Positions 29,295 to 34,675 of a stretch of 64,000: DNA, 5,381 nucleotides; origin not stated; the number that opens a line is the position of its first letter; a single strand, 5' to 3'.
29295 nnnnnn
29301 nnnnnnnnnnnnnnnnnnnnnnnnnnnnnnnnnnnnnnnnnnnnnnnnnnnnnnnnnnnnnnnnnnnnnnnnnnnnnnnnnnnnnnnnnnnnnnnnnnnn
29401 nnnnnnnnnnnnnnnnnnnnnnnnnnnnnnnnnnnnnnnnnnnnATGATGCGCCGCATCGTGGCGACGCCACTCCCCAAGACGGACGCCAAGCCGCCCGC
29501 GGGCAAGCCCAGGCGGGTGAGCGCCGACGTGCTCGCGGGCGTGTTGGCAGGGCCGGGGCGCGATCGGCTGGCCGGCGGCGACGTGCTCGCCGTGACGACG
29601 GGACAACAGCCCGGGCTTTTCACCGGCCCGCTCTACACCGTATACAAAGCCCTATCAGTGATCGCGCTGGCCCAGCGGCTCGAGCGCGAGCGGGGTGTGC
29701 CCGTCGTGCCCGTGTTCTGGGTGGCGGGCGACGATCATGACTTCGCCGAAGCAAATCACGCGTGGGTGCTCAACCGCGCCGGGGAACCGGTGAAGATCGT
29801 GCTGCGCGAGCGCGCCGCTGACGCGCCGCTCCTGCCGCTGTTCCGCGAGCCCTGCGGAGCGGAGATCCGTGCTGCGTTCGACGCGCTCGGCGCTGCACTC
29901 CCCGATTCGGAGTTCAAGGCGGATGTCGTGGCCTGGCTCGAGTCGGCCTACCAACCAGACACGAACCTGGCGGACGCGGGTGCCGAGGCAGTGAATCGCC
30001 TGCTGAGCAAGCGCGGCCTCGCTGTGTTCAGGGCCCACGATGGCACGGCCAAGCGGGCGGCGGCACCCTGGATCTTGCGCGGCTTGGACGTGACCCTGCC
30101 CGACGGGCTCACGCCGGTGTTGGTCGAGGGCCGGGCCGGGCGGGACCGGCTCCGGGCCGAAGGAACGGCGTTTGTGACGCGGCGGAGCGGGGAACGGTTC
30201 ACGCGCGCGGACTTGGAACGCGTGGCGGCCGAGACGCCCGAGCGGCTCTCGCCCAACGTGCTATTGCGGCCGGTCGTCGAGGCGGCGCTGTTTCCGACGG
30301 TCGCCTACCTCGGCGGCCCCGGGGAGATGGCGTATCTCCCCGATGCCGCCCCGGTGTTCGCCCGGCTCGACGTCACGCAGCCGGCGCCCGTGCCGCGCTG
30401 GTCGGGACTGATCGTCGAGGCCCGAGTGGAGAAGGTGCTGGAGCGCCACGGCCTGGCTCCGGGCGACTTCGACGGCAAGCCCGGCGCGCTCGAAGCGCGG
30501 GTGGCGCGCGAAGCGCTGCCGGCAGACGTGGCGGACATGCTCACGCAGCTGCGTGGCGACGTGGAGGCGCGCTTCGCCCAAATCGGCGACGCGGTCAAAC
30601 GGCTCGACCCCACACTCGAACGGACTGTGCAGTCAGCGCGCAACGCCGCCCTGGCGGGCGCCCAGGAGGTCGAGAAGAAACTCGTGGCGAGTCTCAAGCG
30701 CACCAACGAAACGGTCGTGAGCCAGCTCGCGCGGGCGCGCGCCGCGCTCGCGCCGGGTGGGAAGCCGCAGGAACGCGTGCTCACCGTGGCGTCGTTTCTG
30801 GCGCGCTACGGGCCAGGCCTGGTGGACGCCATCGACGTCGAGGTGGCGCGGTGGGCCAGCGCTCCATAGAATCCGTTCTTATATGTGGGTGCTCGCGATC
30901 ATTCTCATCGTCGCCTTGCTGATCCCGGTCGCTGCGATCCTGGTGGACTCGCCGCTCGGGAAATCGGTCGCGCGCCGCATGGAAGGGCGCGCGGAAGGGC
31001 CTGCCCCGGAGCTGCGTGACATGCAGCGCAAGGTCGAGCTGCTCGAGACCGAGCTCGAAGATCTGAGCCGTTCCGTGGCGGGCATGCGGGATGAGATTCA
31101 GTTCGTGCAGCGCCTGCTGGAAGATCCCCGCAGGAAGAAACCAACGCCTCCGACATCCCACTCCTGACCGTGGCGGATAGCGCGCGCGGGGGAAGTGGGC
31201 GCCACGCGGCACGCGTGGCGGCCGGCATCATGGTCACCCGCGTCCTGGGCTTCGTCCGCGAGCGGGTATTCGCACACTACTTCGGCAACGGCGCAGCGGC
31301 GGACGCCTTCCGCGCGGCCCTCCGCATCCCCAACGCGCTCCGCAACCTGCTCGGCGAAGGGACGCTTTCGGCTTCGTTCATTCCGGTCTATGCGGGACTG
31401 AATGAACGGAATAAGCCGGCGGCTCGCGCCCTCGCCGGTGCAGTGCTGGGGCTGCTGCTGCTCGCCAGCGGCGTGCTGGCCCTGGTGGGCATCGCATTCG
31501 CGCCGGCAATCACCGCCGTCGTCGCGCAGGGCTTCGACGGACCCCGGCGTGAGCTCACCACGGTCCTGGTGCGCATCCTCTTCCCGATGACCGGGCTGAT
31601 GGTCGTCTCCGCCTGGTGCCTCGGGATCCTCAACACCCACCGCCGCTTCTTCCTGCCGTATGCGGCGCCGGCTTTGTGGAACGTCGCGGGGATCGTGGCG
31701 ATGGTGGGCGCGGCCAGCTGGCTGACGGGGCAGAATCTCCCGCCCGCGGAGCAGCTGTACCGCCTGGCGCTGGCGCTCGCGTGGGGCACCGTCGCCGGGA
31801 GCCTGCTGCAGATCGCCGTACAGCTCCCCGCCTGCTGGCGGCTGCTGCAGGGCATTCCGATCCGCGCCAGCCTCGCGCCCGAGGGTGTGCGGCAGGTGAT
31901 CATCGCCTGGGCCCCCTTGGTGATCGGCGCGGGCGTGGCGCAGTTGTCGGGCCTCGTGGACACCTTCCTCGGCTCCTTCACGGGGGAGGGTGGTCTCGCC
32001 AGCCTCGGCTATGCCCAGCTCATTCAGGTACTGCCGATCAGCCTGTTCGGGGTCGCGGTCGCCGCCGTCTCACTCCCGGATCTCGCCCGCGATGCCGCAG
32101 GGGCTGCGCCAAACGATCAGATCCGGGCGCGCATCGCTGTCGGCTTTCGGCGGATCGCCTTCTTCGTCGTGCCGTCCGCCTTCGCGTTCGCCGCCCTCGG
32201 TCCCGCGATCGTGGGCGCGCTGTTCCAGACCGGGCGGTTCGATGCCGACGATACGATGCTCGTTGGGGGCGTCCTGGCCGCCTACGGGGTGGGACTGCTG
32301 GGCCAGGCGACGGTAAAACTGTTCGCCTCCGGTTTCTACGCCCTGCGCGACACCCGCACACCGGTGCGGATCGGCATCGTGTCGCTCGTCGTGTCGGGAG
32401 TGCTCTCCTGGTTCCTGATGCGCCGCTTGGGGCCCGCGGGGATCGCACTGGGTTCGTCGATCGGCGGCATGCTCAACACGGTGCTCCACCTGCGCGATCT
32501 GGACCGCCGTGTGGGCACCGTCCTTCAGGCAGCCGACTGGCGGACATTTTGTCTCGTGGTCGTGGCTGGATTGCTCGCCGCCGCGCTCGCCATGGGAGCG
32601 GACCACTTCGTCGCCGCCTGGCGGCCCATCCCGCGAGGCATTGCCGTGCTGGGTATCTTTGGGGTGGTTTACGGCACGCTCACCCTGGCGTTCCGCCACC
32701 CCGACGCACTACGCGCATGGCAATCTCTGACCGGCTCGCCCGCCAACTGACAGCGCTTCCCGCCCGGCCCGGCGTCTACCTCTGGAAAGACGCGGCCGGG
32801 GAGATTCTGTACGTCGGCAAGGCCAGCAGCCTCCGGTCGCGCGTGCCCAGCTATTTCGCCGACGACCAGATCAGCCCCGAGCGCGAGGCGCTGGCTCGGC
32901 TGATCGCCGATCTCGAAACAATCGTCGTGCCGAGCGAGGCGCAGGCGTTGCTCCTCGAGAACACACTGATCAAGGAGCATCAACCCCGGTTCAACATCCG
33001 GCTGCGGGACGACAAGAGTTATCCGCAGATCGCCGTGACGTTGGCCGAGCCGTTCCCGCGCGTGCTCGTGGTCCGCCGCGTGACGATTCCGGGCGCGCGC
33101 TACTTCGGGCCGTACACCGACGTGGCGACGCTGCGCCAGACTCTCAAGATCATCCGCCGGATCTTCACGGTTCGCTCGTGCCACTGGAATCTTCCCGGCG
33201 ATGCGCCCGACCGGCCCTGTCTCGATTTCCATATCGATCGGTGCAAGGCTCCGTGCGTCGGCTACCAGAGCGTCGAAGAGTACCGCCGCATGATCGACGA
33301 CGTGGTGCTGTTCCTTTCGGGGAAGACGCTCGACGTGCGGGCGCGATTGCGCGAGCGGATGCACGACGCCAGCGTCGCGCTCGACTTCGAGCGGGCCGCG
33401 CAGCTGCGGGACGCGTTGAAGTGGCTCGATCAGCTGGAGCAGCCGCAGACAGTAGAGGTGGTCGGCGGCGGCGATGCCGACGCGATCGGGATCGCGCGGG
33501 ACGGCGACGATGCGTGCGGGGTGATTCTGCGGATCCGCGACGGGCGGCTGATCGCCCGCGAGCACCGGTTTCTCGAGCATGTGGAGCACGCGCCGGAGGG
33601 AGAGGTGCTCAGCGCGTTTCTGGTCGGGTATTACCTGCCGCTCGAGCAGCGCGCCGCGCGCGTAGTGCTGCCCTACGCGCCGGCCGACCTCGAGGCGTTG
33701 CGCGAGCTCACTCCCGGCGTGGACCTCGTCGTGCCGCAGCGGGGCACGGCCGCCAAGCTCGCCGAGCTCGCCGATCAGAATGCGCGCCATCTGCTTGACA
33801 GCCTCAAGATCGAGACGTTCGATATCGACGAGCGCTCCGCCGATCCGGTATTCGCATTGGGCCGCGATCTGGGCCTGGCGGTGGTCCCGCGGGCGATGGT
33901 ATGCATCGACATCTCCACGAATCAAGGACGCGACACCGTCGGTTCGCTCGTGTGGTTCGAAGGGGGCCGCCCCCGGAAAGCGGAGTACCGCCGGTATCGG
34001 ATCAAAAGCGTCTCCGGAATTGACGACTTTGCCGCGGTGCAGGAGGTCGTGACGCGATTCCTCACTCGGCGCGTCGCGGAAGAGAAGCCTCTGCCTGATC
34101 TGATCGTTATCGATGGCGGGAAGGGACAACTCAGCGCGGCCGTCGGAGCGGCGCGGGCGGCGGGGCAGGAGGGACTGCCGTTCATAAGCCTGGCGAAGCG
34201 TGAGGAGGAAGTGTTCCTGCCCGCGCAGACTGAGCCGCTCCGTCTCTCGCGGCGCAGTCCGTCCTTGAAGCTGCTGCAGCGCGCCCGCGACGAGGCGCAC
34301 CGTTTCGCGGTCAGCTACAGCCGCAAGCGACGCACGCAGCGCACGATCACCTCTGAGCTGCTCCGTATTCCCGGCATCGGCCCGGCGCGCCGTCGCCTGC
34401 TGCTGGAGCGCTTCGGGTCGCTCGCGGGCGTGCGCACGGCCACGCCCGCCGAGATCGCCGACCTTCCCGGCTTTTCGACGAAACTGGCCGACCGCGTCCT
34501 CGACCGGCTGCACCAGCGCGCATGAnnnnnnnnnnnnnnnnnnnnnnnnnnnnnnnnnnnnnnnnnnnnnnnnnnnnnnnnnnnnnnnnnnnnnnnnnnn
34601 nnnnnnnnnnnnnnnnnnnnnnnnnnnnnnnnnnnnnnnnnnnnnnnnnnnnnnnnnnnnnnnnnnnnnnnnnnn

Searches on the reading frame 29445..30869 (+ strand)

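Call 26: search_protein_families(library=pfam, proteins=[window:29445-30869:+], max_evalue=0.00001)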
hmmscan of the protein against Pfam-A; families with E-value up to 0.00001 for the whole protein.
window:29445-30869:+ (474 aa): 2 families
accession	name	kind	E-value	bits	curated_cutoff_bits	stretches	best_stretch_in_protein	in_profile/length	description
PF10079.15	Rossmann-like_BshC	-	5e-62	210.9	27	2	42-212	80-249/380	Bacillithiol biosynthesis BshC, N-terminal Rossmann-like domain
PF24850.1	CC_BshC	-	1.7e-20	73.9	27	1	322-462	2-142/159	Bacillithiol biosynthesis BshC, C-terminal coiled-coil domain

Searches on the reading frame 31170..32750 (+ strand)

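Call 26: search_protein_families(library=pfam, proteins=[window:31170-32750:+], max_evalue=0.00001)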
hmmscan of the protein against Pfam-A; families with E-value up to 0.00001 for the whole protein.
window:31170-32750:+ (526 aa): 1 family
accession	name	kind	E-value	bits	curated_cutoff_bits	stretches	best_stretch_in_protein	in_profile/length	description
PF03023.19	MurJ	-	8.9e-104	348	27.4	1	34-485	1-441/451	Lipid II flippase MurJ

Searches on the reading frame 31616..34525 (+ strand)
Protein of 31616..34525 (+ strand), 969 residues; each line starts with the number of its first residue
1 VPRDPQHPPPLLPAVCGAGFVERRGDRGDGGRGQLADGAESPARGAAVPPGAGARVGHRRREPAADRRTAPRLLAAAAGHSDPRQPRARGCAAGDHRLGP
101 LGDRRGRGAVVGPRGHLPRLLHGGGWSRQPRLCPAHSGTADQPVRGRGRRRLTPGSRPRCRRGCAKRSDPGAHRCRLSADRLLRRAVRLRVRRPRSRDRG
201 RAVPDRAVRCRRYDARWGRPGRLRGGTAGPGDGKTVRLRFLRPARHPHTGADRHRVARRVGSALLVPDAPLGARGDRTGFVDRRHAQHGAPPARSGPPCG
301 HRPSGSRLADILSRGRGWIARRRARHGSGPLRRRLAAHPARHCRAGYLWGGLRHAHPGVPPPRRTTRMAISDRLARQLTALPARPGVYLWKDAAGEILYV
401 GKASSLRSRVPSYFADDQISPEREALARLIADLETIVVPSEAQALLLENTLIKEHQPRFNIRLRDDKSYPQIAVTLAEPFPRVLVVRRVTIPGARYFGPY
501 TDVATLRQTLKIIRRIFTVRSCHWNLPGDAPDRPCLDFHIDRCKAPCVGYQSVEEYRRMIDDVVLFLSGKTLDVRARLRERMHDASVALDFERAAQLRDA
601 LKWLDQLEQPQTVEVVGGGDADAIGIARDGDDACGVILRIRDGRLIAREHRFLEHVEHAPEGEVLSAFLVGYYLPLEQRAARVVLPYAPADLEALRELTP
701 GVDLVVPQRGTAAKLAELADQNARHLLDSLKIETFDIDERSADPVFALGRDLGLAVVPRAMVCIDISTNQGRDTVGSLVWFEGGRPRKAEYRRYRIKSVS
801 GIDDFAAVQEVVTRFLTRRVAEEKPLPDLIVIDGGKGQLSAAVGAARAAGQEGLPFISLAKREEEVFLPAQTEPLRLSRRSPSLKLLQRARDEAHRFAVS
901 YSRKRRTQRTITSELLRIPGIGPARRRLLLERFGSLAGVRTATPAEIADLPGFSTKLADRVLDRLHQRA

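Call 9: search_protein_families(library=pfam, proteins=[window:31616-34525:+])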
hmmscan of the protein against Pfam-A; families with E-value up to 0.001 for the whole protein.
window:31616-34525:+ (969 aa): 6 families
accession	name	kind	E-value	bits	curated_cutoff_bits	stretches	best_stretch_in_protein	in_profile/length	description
PF08459.17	UvrC_RNaseH_dom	-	1.1e-47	162.3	22.3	1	751-899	3-159/159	UvrC RNAse H endonuclease domain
PF22920.2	UvrC_RNaseH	-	1.6e-23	83.2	24.3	1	620-728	1-114/116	UvrC Ribonuclease H-like domain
PF14520.12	HHH_5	-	8.5e-12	45.8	27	1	913-965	2-55/57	Helix-hairpin-helix domain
PF01541.30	GIY-YIG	-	3e-07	31.1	22.6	1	385-458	2-76/78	GIY-YIG catalytic domain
PF00633.29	HHH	-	5.5e-06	26.4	24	0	935-963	1-29/30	Helix-hairpin-helix motif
PF02151.25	UVR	-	2.3e-05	24.4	21.5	1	576-601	5-30/36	UvrB/uvrC motif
